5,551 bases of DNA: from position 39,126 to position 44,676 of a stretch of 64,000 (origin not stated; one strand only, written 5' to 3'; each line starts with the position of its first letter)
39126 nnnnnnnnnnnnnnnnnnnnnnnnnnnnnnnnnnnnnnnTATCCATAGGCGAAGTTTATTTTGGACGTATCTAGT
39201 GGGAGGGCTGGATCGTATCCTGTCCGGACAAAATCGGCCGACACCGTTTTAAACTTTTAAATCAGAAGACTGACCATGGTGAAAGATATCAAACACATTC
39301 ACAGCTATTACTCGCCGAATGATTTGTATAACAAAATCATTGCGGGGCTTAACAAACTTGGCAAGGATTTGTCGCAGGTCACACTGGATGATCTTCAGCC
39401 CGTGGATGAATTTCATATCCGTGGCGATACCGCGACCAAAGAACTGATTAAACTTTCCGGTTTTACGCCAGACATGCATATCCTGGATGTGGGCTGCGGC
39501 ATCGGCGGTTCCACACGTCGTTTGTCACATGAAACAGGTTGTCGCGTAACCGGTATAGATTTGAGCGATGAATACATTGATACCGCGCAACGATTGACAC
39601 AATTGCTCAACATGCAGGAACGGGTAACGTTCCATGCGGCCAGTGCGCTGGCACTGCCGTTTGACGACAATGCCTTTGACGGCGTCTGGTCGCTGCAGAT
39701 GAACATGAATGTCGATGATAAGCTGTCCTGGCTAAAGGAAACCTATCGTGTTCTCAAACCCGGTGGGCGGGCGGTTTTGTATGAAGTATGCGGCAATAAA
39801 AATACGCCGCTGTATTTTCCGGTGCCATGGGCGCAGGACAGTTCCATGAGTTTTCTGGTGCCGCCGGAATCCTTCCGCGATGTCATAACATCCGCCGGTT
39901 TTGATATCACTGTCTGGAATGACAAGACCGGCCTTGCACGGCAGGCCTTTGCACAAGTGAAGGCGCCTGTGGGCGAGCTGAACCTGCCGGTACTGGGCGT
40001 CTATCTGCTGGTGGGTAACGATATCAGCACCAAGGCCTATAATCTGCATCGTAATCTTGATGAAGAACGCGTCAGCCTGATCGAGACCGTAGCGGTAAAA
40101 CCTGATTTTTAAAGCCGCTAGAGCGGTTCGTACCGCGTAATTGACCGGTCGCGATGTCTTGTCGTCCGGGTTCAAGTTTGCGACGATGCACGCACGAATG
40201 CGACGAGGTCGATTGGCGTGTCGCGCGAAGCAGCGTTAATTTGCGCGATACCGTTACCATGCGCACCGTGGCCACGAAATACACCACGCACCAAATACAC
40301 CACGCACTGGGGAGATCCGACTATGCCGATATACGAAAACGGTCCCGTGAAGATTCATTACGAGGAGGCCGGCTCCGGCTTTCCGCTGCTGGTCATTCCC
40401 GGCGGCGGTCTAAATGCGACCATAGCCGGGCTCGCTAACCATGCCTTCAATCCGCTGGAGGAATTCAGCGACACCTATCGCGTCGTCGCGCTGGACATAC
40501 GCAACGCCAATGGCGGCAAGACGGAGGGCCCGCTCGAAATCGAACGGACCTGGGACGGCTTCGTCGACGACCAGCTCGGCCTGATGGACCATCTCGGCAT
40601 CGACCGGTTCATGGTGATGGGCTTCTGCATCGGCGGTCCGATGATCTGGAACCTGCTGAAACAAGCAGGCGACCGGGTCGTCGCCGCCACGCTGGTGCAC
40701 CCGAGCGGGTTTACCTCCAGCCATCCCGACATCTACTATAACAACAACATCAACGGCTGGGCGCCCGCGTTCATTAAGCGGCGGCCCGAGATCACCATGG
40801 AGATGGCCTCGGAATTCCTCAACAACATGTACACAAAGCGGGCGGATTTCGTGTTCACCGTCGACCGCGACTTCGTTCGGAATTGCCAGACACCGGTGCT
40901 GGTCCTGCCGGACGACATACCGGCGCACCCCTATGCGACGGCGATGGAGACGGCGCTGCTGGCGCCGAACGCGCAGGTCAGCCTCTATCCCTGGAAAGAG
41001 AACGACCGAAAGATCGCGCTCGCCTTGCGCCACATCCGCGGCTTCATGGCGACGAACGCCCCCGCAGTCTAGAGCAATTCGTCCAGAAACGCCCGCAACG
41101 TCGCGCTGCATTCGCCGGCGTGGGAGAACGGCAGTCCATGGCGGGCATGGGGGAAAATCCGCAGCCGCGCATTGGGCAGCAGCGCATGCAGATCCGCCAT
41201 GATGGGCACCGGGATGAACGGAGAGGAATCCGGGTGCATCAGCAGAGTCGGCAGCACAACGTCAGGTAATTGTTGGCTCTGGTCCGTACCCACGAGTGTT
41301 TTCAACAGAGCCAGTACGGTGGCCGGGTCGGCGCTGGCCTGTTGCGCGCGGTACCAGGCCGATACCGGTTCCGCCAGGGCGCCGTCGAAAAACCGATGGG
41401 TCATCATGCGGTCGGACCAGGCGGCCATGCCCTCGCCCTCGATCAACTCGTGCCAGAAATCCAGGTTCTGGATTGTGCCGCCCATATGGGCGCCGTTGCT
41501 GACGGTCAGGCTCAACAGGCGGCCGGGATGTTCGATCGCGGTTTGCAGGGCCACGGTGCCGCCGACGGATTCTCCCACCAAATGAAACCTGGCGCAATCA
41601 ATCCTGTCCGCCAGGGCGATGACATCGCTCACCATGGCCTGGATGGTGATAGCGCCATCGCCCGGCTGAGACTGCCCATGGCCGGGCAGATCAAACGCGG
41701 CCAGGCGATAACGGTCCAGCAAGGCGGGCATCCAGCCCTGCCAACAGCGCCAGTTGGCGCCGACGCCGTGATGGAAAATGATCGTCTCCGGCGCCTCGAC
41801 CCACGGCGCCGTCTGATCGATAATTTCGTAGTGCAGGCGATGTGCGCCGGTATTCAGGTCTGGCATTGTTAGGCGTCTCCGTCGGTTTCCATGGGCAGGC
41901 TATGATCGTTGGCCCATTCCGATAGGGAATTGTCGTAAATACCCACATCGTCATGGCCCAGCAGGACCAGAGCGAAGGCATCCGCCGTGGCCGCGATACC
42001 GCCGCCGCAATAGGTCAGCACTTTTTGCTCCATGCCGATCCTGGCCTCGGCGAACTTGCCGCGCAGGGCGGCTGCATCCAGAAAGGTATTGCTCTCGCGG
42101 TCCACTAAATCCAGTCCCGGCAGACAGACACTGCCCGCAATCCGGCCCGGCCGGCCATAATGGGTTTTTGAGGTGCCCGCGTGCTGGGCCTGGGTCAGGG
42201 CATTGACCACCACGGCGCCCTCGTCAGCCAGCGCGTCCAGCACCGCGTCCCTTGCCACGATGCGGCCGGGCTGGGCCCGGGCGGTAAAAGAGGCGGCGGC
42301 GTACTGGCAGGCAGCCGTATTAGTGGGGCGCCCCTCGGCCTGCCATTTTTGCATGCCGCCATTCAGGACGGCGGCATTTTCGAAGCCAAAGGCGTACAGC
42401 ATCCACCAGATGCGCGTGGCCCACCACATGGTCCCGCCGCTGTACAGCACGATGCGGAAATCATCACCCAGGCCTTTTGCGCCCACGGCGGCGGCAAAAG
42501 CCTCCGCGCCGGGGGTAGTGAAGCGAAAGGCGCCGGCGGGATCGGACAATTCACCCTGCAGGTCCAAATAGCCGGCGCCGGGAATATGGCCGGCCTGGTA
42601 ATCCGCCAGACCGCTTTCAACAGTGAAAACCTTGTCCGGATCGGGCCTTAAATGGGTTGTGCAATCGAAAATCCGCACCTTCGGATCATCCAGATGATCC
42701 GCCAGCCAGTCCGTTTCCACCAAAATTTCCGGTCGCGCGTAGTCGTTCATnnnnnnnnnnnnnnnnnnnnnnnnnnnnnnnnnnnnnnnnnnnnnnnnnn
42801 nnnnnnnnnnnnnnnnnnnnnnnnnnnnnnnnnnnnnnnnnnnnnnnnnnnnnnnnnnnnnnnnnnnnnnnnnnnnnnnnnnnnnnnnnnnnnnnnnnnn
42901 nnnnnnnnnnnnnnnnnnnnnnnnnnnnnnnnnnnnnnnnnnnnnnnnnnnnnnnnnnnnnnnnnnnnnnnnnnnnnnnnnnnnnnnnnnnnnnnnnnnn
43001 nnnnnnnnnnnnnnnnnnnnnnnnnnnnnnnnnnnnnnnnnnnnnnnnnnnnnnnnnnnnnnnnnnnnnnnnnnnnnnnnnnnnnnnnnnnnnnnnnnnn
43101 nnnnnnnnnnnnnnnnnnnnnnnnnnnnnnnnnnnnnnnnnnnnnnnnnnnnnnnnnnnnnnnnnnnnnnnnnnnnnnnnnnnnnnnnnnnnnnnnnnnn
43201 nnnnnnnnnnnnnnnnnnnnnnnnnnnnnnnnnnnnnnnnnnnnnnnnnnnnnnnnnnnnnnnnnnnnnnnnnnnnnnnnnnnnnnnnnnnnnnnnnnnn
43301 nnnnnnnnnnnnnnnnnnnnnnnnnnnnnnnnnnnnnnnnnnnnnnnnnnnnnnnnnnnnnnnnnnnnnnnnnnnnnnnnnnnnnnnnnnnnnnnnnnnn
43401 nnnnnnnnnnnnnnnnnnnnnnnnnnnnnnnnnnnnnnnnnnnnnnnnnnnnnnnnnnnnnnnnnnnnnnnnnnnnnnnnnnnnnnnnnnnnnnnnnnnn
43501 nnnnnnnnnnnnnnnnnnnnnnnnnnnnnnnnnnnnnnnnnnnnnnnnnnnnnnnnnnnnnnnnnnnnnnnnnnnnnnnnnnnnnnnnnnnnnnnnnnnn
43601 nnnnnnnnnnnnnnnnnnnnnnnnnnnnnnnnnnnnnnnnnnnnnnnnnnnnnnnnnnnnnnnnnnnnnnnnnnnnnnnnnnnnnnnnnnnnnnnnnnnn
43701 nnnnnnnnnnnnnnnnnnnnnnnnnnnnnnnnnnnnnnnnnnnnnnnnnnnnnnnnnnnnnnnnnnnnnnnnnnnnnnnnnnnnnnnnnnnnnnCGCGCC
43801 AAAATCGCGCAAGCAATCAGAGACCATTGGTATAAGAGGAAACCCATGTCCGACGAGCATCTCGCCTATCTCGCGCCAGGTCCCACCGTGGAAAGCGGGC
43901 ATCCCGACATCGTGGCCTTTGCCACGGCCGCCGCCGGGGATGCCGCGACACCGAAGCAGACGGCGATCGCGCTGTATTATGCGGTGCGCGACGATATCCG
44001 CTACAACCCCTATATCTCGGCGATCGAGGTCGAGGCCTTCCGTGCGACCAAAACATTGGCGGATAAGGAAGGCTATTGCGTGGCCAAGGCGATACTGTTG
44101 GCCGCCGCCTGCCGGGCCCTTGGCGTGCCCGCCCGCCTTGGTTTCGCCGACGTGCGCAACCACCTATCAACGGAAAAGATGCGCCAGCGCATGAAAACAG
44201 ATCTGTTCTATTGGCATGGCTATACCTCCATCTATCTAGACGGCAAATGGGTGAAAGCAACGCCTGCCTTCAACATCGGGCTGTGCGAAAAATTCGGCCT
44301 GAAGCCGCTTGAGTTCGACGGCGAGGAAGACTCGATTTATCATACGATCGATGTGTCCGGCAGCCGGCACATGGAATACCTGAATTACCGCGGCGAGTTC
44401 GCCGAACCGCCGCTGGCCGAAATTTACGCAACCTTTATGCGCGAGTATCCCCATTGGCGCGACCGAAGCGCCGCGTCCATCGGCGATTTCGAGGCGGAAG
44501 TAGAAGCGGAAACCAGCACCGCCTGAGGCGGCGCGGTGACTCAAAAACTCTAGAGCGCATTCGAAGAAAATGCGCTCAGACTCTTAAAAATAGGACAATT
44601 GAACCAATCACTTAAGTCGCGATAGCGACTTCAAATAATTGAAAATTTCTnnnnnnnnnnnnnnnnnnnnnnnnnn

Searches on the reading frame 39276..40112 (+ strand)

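Call 81: search_protein_families(library=pfam, proteins=[window:39276-40112:+], max_evalue=0.00001)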
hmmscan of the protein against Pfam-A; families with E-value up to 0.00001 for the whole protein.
window:39276-40112:+ (278 aa): 8 families
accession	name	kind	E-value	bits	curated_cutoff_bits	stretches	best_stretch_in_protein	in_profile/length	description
PF08241.18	Methyltransf_11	-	1.9e-23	83.3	21.2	1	70-167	1-94/95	Methyltransferase domain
PF13649.12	Methyltransf_25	-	2.1e-23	83.3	27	1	69-164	1-97/97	Methyltransferase domain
PF13847.12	Methyltransf_31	-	3.7e-18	66.1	27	1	65-178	3-119/145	Methyltransferase domain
PF01209.24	Ubie_methyltran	-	9.2e-16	58.3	20.1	1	57-176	39-159/233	ubiE/COQ5 methyltransferase family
PF08242.18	Methyltransf_12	-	1.4e-13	51.8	30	1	70-165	1-97/98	Methyltransferase domain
PF13489.12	Methyltransf_23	-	1.2e-10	41.8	27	1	55-211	11-161/164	Methyltransferase domain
PF02353.26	CMAS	-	1.9e-09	37.7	27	1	61-174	58-170/273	Mycolic acid cyclopropane synthetase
PF08003.17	Methyltransf_9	-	7.9e-06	25.5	23.8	1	66-193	116-244/315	Protein of unknown function (DUF1698)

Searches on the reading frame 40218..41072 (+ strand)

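Call 82: search_protein_families(library=pfam, proteins=[window:40218-41072:+], max_evalue=0.00001)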
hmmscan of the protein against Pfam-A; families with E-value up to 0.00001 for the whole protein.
window:40218-41072:+ (284 aa): 1 family
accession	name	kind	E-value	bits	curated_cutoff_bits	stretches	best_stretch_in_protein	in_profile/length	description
PF00561.26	Abhydrolase_1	-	1.2e-12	48.5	25.8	1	56-223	2-164/245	alpha/beta hydrolase fold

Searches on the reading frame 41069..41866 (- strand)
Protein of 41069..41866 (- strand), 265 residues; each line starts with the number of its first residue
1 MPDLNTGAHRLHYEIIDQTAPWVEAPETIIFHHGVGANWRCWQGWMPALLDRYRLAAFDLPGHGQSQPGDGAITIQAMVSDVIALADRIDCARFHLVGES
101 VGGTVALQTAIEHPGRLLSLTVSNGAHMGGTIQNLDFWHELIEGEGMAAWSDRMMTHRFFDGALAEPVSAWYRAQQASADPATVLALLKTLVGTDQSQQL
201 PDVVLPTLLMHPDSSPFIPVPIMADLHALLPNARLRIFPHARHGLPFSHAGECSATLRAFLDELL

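Call 82: search_protein_families(library=pfam, proteins=[window:41069-41866:-], max_evalue=0.00001)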
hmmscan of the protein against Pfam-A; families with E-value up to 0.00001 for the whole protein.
window:41069-41866:- (265 aa): 3 families
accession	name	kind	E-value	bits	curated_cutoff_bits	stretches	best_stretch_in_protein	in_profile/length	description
PF00561.26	Abhydrolase_1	-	3.6e-23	82.9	25.8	1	28-249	2-244/245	alpha/beta hydrolase fold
PF12697.13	Abhydrolase_6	-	9.3e-20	72.6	26.3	1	29-253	1-214/217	Alpha/beta hydrolase family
PF12146.15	Hydrolase_4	-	5.2e-12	46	27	1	27-245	5-234/239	Serine aminopeptidase, S33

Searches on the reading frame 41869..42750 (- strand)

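Call 82: search_protein_families(library=pfam, proteins=[window:41869-42750:-], max_evalue=0.00001)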
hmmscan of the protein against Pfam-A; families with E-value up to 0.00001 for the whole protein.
window:41869-42750:- (293 aa): 1 family
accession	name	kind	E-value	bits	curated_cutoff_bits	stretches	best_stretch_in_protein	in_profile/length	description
PF00581.25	Rhodanese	-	3.8e-24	85.5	22.2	2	13-139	2-102/102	Rhodanese-like domain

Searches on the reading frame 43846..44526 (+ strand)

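Call 18: search_protein_families(library=pfam, proteins=[window:43846-44526:+])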
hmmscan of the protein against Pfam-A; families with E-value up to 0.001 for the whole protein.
window:43846-44526:+ (226 aa): 1 family
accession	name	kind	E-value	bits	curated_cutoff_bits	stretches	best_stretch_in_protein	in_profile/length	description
PF01841.26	Transglut_core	-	1.8e-15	57.5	23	1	26-140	4-108/108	Transglutaminase-like superfamily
